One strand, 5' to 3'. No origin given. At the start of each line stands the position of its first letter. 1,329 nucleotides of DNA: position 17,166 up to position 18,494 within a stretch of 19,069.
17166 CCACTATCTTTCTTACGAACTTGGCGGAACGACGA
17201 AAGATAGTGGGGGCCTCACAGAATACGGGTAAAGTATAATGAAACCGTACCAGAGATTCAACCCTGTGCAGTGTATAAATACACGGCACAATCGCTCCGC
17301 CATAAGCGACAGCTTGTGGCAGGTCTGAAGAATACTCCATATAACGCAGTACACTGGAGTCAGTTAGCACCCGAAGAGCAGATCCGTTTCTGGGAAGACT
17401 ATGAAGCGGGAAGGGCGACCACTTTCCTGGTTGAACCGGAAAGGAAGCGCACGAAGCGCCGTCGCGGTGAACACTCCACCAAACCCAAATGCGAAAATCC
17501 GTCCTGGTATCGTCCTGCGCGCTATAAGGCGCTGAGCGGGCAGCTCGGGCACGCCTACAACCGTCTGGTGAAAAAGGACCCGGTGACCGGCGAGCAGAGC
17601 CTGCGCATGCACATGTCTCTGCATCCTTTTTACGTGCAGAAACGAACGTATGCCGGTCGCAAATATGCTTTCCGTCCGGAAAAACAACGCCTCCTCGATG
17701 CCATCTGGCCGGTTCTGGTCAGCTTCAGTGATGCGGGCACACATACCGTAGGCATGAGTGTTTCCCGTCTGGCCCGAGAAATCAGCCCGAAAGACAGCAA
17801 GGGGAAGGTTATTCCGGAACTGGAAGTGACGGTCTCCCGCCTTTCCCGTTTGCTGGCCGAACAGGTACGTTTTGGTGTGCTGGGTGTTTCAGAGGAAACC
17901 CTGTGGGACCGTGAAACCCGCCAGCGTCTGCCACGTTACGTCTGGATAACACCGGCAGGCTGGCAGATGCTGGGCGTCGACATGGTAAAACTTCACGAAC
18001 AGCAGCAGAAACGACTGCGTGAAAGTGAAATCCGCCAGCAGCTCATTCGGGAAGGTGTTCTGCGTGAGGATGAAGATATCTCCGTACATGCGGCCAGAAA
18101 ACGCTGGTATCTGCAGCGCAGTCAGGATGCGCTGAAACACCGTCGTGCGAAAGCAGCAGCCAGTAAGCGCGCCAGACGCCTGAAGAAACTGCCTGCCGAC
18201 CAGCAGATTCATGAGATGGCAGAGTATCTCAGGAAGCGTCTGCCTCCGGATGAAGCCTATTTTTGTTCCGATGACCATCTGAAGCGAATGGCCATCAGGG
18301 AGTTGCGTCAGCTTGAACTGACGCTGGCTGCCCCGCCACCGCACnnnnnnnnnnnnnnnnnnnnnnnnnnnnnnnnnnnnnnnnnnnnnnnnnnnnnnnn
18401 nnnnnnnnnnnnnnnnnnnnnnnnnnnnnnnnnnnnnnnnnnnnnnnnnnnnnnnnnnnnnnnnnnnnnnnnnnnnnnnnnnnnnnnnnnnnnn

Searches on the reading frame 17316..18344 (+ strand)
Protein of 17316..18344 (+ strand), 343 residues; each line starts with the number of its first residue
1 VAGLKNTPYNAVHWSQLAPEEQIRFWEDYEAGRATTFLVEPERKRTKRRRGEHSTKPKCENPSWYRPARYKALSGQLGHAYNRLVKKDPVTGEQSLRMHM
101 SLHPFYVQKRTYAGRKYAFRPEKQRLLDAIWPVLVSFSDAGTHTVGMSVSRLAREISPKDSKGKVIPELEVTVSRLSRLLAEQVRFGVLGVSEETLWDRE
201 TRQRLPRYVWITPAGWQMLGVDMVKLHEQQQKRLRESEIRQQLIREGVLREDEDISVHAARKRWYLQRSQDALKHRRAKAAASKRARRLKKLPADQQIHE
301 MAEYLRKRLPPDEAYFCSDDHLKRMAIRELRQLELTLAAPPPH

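Call 43: search_dna_similar(query=window:17316-18344:+, collection=plasmids, mode=protein, max_rows=60, rows=spread)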
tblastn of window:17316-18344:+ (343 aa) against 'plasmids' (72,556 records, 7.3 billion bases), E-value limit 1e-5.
Records with a match: 4520; places in all: 4610; records where one place covers at least 80% of the query: 4427.
Best place of each record, by identity: >=99% 333; 95-99% 999; 90-95% 273; 80-90% 41; 60-80% 1683; <60% 1191.
By first word of the organism name: Escherichia 1809; Klebsiella 1520; Salmonella 378; Enterobacter 372; Citrobacter 141; Shigella 103; Pantoea 55; Serratia 32; Raoultella 28; Yersinia 12; and 22 more.
By predicted mobility (MOB-suite, as given by PLSDB): conjugative 4006; non-mobilizable 336; mobilizable 178.
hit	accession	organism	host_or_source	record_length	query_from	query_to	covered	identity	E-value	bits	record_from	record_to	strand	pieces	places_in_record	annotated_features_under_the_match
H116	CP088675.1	Escherichia coli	Homo sapiens,blood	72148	1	343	100%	99.1%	0e+0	646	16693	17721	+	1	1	replication initiation protein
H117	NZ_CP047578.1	Escherichia coli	Homo sapiens,Bacterial pure ...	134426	1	337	98%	99.4%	0e+0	634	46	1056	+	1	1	repA: plasmid replication initiator RepA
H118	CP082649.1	Salmonella enterica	chicken breast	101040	1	337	98%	99.1%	0e+0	633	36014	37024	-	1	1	replication initiation protein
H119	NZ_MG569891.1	Shigella sonnei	stool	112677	1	337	98%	99.1%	0e+0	633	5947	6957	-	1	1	repA: plasmid replication initiator RepA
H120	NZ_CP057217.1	Escherichia fergusonii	culture,Pooled sheep faecal samples ...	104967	1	337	98%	99.1%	0e+0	632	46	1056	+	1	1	repA: plasmid replication initiator RepA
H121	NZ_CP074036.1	Escherichia coli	Pig,pure culture,Rectal Swab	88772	1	337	98%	98.8%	0e+0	635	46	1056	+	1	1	repA: plasmid replication initiator RepA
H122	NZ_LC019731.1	Escherichia coli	-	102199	1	337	98%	98.8%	0e+0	632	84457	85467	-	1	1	repA: plasmid replication initiator RepA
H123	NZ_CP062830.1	Escherichia coli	Sus scrofa domesticus,feces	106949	1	337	98%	98.8%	0e+0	632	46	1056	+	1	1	repA: plasmid replication initiator RepA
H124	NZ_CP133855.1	Escherichia coli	Homo sapiens,pure culture,rectal swab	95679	1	337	98%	98.8%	0e+0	632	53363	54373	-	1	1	repA: plasmid replication initiator RepA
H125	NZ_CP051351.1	Salmonella enterica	turkey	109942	1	337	98%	98.8%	0e+0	631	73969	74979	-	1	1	repA: plasmid replication initiator RepA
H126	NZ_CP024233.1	Escherichia coli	-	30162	1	337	98%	98.8%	0e+0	630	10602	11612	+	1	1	repA: plasmid replication initiator RepA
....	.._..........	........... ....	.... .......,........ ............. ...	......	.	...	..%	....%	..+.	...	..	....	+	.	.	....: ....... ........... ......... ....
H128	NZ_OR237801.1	Shigella sonnei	-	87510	1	337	98%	98.8%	0e+0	630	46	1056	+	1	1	repA: plasmid replication initiator RepA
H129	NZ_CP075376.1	Escherichia coli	mix culture,stool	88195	1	337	98%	98.5%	0e+0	630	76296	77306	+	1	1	repA: plasmid replication initiator RepA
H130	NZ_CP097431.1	Escherichia coli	Homo sapiens,Human gut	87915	1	337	98%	98.5%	0e+0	629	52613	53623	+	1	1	repA: plasmid replication initiator RepA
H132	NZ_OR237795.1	Shigella sonnei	-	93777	1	343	100%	94.5%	0e+0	624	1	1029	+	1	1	repA: plasmid replication initiator RepA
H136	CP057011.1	Escherichia coli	culture,Pooled cattle faecal samples ...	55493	1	343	100%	91.0%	0e+0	597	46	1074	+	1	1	replication initiation protein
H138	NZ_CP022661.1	Salmonella enterica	Canis latrans,feces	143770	10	339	96%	74.2%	2e-143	455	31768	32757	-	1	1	repA: plasmid replication initiator RepA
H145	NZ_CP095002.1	Klebsiella michiganensis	female,catheter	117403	9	343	98%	71.9%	5e-146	462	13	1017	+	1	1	repA: plasmid replication initiator RepA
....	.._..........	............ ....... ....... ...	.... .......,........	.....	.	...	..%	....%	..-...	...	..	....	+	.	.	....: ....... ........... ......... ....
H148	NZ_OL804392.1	Klebsiella pneumoniae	-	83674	6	340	98%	64.8%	6e-128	410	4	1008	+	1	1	repA: plasmid replication initiator RepA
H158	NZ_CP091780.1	Enterobacter mori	Pure isolate,freshwater stream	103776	6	340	98%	61.5%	4e-124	399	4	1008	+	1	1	repA: plasmid replication initiator RepA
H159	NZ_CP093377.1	Cronobacter sakazakii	Homo sapiens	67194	11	340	96%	59.4%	3e-116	377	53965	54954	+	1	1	repA: plasmid replication initiator RepA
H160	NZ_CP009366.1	Yersinia enterocolitica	human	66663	42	342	88%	44.9%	9e-70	243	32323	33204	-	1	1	repA: plasmid replication initiator RepA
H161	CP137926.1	Klebsiella pneumoniae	Homo sapiens,urine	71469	39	343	89%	40.8%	2e-55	201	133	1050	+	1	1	repA: plasmid replication initiator RepA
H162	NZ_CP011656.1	Citrobacter freundii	Homo sapiens,respiratory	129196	40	343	89%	41.0%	7e-55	200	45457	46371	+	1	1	repA: plasmid replication initiator RepA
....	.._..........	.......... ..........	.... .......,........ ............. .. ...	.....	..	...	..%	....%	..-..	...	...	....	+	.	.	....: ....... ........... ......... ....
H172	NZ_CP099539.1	Pantoea ananatis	Oryza sativa,cell culture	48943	39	342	89%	39.1%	8e-45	171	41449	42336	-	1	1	repA: plasmid replication initiator RepA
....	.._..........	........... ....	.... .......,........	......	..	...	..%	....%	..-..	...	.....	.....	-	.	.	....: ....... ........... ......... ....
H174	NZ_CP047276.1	Citrobacter freundii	Homo sapiens,Rectum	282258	44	342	87%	34.0%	4e-30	128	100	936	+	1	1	repA: plasmid replication initiator RepA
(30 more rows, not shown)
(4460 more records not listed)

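Call 44: get_annotated_region(hit=H132, flank=1300)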
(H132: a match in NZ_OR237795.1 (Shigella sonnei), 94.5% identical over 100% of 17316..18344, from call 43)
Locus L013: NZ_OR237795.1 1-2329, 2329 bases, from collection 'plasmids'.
description: Shigella sonnei strain CL-022 plasmid pCL022-1, complete sequence
organism: Shigella sonnei (NCBI taxid 624)
taxonomy: Bacteria; Pseudomonadota; Gammaproteobacteria; Enterobacterales; Enterobacteriaceae; Shigella; Shigella sonnei
host: -; source: -; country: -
typing (MOB-suite, as given by PLSDB): conjugative; replicon IncI1/B/O; relaxase MOBP; mating-pair formation MPF_I
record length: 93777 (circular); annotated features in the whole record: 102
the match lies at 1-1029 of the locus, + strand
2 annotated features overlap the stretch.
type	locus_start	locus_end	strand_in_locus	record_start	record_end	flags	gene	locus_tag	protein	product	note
CDS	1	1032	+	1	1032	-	repA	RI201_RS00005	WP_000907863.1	plasmid replication initiator RepA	-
CDS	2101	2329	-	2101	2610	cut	-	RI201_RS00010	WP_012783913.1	hypothetical protein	-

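Call 45: get_annotated_region(hit=H136, flank=1300)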
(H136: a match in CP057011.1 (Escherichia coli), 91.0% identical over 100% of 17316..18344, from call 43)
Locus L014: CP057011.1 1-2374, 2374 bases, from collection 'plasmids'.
description: Escherichia coli strain RHB40-C22 plasmid pRHB40-C22_2, complete sequence
organism: Escherichia coli (NCBI taxid 562)
taxonomy: Bacteria; Pseudomonadota; Gammaproteobacteria; Enterobacterales; Enterobacteriaceae; Escherichia; Escherichia coli
host: -; source: culture,Pooled cattle faecal samples collected from floor of farm; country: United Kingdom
typing (MOB-suite, as given by PLSDB): conjugative; replicon IncI1; relaxase MOBP; mating-pair formation MPF_I
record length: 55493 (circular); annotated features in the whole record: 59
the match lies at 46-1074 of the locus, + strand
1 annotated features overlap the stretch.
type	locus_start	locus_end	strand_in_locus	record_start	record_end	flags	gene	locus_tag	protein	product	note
CDS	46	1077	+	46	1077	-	-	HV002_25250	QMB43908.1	replication initiation protein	-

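Call 46: get_annotated_region(hit=H138, flank=1300)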
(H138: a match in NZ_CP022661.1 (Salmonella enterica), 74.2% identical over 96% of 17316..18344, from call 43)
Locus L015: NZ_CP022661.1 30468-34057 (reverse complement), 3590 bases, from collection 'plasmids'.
description: Salmonella enterica subsp. enterica strain RM11065 plasmid pRM11065-1, complete sequence
organism: Salmonella enterica (NCBI taxid 59201)
taxonomy: Bacteria; Pseudomonadota; Gammaproteobacteria; Enterobacterales; Enterobacteriaceae; Salmonella; Salmonella enterica
host: -; source: Canis latrans,feces; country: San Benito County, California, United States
typing (MOB-suite, as given by PLSDB): non-mobilizable
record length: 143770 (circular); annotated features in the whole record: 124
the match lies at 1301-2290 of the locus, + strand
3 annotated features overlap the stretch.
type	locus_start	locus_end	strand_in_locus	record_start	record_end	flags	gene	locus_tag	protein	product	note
CDS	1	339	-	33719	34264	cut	-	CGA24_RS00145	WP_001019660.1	hypothetical protein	-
CDS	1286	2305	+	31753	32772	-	repA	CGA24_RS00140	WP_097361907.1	plasmid replication initiator RepA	-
CDS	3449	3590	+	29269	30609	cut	-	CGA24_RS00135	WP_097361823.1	hypothetical protein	-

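Call 47: get_annotated_region(hit=H145, flank=1300)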
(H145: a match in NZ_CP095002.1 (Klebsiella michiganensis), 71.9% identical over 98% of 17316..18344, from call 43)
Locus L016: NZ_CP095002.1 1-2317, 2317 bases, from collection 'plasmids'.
description: Klebsiella michiganensis strain fxq plasmid pC, complete sequence
organism: Klebsiella michiganensis (NCBI taxid 1134687)
taxonomy: Bacteria; Pseudomonadota; Gammaproteobacteria; Enterobacterales; Enterobacteriaceae; Klebsiella; Klebsiella michiganensis
host: -; source: female,catheter; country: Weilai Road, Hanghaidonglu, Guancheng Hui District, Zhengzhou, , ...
typing (MOB-suite, as given by PLSDB): conjugative; replicon IncFII; relaxase MOBF; mating-pair formation MPF_F
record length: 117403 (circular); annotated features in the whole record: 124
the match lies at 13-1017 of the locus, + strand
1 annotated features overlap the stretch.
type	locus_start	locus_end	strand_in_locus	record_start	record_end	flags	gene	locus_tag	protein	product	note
CDS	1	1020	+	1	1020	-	repA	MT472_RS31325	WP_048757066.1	plasmid replication initiator RepA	-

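Call 48: get_annotated_region(hit=H148, flank=1300)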
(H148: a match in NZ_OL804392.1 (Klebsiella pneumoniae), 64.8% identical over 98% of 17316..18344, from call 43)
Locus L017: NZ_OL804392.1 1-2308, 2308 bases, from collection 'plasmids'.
description: Klebsiella pneumoniae strain KP49 plasmid pKP49, complete sequence
organism: Klebsiella pneumoniae (NCBI taxid 573)
taxonomy: Bacteria; Pseudomonadota; Gammaproteobacteria; Enterobacterales; Enterobacteriaceae; Klebsiella; Klebsiella pneumoniae
host: -; source: -; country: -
typing (MOB-suite, as given by PLSDB): mobilizable; replicon IncFII,IncR
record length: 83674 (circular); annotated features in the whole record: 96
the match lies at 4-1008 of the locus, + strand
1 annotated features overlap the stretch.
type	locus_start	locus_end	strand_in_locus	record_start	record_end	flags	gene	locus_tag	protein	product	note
CDS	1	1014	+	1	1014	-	repA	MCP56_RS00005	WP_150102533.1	plasmid replication initiator RepA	-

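Call 49: get_annotated_region(hit=H159, flank=1300)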
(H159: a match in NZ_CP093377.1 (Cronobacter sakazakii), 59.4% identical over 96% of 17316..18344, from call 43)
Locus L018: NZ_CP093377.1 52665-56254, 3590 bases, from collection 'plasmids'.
description: Cronobacter sakazakii strain 70402496 plasmid unnamed1, complete sequence
organism: Cronobacter sakazakii (NCBI taxid 28141)
taxonomy: Bacteria; Pseudomonadota; Gammaproteobacteria; Enterobacterales; Enterobacteriaceae; Cronobacter; Cronobacter sakazakii
host: -; source: Homo sapiens; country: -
typing (MOB-suite, as given by PLSDB): conjugative; replicon IncFII,rep_cluster_1418; relaxase MOBF; mating-pair formation MPF_F
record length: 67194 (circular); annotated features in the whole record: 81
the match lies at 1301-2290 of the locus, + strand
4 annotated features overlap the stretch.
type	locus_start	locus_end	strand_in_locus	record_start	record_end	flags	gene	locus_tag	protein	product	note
CDS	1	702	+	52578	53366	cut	-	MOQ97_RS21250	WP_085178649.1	DsbA family protein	-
CDS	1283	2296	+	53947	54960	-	repA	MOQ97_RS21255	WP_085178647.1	plasmid replication initiator RepA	-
CDS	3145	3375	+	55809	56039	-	-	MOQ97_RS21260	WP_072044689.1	DUF2767 family protein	-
CDS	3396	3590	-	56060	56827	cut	-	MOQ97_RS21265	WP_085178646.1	TraX family protein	-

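Call 50: get_annotated_region(hit=H160, flank=1300)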
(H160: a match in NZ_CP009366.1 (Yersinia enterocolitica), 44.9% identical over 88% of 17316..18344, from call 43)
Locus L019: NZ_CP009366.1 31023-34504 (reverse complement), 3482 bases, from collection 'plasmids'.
description: Yersinia enterocolitica strain WA plasmid unnamed, complete sequence
organism: Yersinia enterocolitica (NCBI taxid 630)
taxonomy: Bacteria; Pseudomonadota; Gammaproteobacteria; Enterobacterales; Yersiniaceae; Yersinia; Yersinia enterocolitica
host: -; source: human; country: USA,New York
typing (MOB-suite, as given by PLSDB): non-mobilizable; replicon IncFII,rep_cluster_645
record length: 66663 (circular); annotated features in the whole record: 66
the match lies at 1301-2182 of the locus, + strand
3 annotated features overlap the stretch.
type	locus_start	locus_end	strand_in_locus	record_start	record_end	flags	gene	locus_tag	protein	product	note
CDS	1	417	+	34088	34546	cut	tnpA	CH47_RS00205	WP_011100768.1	IS200/IS605-like element IS1541C family transposase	GO:0006313 - DNA transposition [Evidence IEA]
CDS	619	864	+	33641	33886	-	-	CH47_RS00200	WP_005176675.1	RepB family protein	GO:0006276 - plasmid maintenance [Evidence IEA]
CDS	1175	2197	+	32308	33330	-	repA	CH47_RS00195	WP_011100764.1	plasmid replication initiator RepA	-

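Call 51: get_annotated_region(hit=H165, flank=1300)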
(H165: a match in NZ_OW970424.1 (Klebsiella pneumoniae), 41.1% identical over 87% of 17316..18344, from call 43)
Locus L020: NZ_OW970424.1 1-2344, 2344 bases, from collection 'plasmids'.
description: Klebsiella pneumoniae isolate 147 plasmid P2, complete sequence
organism: Klebsiella pneumoniae (NCBI taxid 573)
taxonomy: Bacteria; Pseudomonadota; Gammaproteobacteria; Enterobacterales; Enterobacteriaceae; Klebsiella; Klebsiella pneumoniae
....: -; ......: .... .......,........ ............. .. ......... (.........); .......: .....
typing (MOB-suite, as given by PLSDB): conjugative; replicon IncL/M; relaxase MOBP; mating-pair formation MPF_I
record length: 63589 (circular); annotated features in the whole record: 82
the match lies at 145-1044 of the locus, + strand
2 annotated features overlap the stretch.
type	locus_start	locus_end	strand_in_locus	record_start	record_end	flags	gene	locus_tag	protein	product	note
CDS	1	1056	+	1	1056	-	repA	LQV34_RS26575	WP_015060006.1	plasmid replication initiator RepA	GO:0006276 - plasmid maintenance [Evidence IEA]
CDS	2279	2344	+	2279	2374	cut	dqlB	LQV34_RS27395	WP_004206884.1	DinQ-like type I toxin DqlB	-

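Call 52: get_annotated_region(hit=H172, flank=1300)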
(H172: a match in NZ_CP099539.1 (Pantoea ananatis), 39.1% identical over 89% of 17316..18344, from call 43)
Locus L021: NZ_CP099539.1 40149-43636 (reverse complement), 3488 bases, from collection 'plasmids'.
description: Pantoea ananatis strain JT1-188 plasmid unnamed4
organism: Pantoea ananatis (NCBI taxid 553)
taxonomy: Bacteria; Pseudomonadota; Gammaproteobacteria; Enterobacterales; Erwiniaceae; Pantoea; Pantoea ananatis
host: -; source: Oryza sativa,cell culture; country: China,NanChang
typing (MOB-suite, as given by PLSDB): non-mobilizable
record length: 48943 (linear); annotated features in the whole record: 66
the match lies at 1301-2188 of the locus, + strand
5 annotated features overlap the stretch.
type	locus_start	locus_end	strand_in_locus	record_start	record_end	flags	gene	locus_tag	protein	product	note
CDS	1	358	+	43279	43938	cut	-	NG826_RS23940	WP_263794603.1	hypothetical protein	-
CDS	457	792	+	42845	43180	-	-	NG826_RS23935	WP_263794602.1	hypothetical protein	-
CDS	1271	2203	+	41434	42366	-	repA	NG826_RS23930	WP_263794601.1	plasmid replication initiator RepA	-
CDS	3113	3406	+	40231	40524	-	-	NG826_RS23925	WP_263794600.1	type II toxin-antitoxin system RelE/ParE family toxin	-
CDS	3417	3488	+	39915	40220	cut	-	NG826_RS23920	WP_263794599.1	HigA family addiction module antitoxin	-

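Call 68: search_protein_families(proteins=[window:17316-18344:+], library=ncbifam)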
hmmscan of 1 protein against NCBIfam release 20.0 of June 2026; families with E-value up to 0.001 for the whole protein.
window:17316-18344:+ (343 aa): 1 family
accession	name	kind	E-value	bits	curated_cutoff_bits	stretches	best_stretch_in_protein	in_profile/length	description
NF040977.1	RepA_IncFII_LM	equivalog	1.7e-94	316.5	70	1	58-335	1-266/266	plasmid replication initiator RepA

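Call 81: get_annotated_region(hit=H146, flank=900)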
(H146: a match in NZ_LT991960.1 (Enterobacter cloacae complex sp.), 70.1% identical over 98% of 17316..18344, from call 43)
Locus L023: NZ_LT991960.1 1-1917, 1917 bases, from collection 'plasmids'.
description: Enterobacter cloacae complex sp. isolate C45 plasmid pC45-p3
organism: Enterobacter cloacae complex sp. (NCBI taxid 2027919)
taxonomy: Bacteria; Pseudomonadota; Gammaproteobacteria; Enterobacterales; Enterobacteriaceae; Enterobacter; Enterobacter cloacae complex sp.
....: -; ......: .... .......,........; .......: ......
typing (MOB-suite, as given by PLSDB): conjugative; replicon IncFII; relaxase MOBF,MOBF; mating-pair formation MPF_F
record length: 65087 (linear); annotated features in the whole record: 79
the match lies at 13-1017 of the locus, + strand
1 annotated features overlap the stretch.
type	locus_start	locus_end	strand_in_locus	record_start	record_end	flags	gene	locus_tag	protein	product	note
CDS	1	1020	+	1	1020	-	repA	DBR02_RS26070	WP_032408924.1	plasmid replication initiator RepA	-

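Call 82: get_annotated_region(hit=H158, flank=900)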
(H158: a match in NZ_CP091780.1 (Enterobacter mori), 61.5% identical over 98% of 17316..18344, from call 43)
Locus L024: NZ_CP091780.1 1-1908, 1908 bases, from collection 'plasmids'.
description: Enterobacter mori strain ACYC.E9L plasmid pACYC.E9L, complete sequence
organism: Enterobacter mori (NCBI taxid 539813)
taxonomy: Bacteria; Pseudomonadota; Gammaproteobacteria; Enterobacterales; Enterobacteriaceae; Enterobacter; Enterobacter mori
host: -; source: Pure isolate,freshwater stream; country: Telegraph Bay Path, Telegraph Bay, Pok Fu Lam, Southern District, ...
typing (MOB-suite, as given by PLSDB): conjugative; replicon IncFII,rep_cluster_2268; relaxase MOBF; mating-pair formation MPF_F
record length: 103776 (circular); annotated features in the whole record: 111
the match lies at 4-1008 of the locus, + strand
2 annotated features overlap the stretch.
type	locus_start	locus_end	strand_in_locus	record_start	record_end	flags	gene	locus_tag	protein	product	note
CDS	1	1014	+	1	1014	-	repA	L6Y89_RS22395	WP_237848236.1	plasmid replication initiator RepA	-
CDS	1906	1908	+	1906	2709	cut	-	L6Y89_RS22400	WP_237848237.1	DUF4225 domain-containing protein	-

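Call 83: get_annotated_region(hit=H161, flank=900)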
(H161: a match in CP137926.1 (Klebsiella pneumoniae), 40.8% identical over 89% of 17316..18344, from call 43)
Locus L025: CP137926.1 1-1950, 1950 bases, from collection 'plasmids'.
description: Klebsiella pneumoniae strain 2023CK-00112 plasmid unnamed3, complete sequence
organism: Klebsiella pneumoniae (NCBI taxid 573)
taxonomy: Bacteria; Pseudomonadota; Gammaproteobacteria; Enterobacterales; Enterobacteriaceae; Klebsiella; Klebsiella pneumoniae
host: -; source: Homo sapiens,urine; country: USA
typing (MOB-suite, as given by PLSDB): conjugative; replicon IncL/M,IncU; relaxase MOBP; mating-pair formation MPF_I
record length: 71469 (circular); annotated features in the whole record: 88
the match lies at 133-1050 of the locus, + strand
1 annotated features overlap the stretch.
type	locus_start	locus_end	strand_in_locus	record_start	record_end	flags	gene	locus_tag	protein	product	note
CDS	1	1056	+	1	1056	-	repA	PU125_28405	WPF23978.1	plasmid replication initiator RepA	-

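Call 84: get_annotated_region(hit=H162, flank=900)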
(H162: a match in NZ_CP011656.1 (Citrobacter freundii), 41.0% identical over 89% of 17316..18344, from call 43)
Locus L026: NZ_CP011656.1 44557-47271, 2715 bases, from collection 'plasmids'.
description: Citrobacter freundii strain CAV1741 plasmid pKPC_CAV1741, complete sequence
organism: Citrobacter freundii (NCBI taxid 546)
taxonomy: Bacteria; Pseudomonadota; Gammaproteobacteria; Enterobacterales; Enterobacteriaceae; Citrobacter; Citrobacter freundii
host: -; source: Homo sapiens,respiratory; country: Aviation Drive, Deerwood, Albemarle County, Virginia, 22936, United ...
typing (MOB-suite, as given by PLSDB): conjugative; replicon IncL/M,rep_cluster_1367; relaxase MOBC,MOBP; mating-pair formation MPF_I
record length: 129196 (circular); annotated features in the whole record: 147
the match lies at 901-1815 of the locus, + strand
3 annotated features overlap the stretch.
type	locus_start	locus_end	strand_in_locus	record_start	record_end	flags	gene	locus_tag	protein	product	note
CDS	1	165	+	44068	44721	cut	-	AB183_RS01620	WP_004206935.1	hypothetical protein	-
CDS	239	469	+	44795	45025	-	repC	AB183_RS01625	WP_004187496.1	IncL/M type plasmid replication protein RepC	-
CDS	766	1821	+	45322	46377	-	repA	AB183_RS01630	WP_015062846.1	plasmid replication initiator RepA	-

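Call 85: get_annotated_region(hit=H173, flank=900)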
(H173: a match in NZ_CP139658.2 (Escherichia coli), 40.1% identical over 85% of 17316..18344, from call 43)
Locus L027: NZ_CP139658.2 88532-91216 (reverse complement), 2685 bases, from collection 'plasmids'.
description: Escherichia coli strain TP10-3 plasmid p1, complete sequence
organism: Escherichia coli (NCBI taxid 562)
taxonomy: Bacteria; Pseudomonadota; Gammaproteobacteria; Enterobacterales; Enterobacteriaceae; Escherichia; Escherichia coli
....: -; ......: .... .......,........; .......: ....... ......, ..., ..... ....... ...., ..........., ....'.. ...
typing (MOB-suite, as given by PLSDB): conjugative; replicon IncFIB,IncHI1B,IncL/M; relaxase MOBP; mating-pair formation MPF_I
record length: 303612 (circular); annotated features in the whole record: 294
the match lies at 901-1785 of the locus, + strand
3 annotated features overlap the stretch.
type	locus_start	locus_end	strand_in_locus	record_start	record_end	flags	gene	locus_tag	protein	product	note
CDS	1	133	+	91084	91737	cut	-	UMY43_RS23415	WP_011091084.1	hypothetical protein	-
CDS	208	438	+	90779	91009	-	repC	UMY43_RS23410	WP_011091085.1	IncL/M type plasmid replication protein RepC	-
CDS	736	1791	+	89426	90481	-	repA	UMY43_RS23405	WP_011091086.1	plasmid replication initiator RepA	-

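Call 86: get_annotated_region(hit=H174, flank=900)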
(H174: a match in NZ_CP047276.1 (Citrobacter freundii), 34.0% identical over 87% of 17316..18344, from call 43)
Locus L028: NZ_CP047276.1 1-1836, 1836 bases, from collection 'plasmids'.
description: Citrobacter freundii strain N18-04085 plasmid pCf4085, complete sequence
organism: Citrobacter freundii (NCBI taxid 546)
taxonomy: Bacteria; Pseudomonadota; Gammaproteobacteria; Enterobacterales; Enterobacteriaceae; Citrobacter; Citrobacter freundii
host: -; source: Homo sapiens,Rectum; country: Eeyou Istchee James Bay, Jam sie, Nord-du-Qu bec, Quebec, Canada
typing (MOB-suite, as given by PLSDB): conjugative; replicon IncC,IncFIB,IncFIC,IncFII; relaxase MOBF,MOBH,MOBH; mating-pair formation MPF_F
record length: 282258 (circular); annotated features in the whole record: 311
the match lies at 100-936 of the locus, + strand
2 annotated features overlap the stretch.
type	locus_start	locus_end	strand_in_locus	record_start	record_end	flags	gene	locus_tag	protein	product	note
CDS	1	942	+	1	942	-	repA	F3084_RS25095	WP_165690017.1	plasmid replication initiator RepA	-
CDS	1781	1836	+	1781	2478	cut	-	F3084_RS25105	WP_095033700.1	IS1-like element IS1B family transposase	GO:0006313 - DNA transposition [Evidence IEA]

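Call 90: find_related_loci(query=A3, collection=viral_contigs, flank=1500)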
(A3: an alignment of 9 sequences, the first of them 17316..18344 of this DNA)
Query A3 (343 aa) in viral_contigs; peptide patterns used: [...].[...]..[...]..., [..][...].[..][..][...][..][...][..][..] (x = any residue, [..] = any of these).
78 stretches matched a pattern; 1 encode a relative of the query (tblastn E <= 1e-3); 1 distinct loci.
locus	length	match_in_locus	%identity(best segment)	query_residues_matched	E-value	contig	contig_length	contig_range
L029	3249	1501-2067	24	44-234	4e-10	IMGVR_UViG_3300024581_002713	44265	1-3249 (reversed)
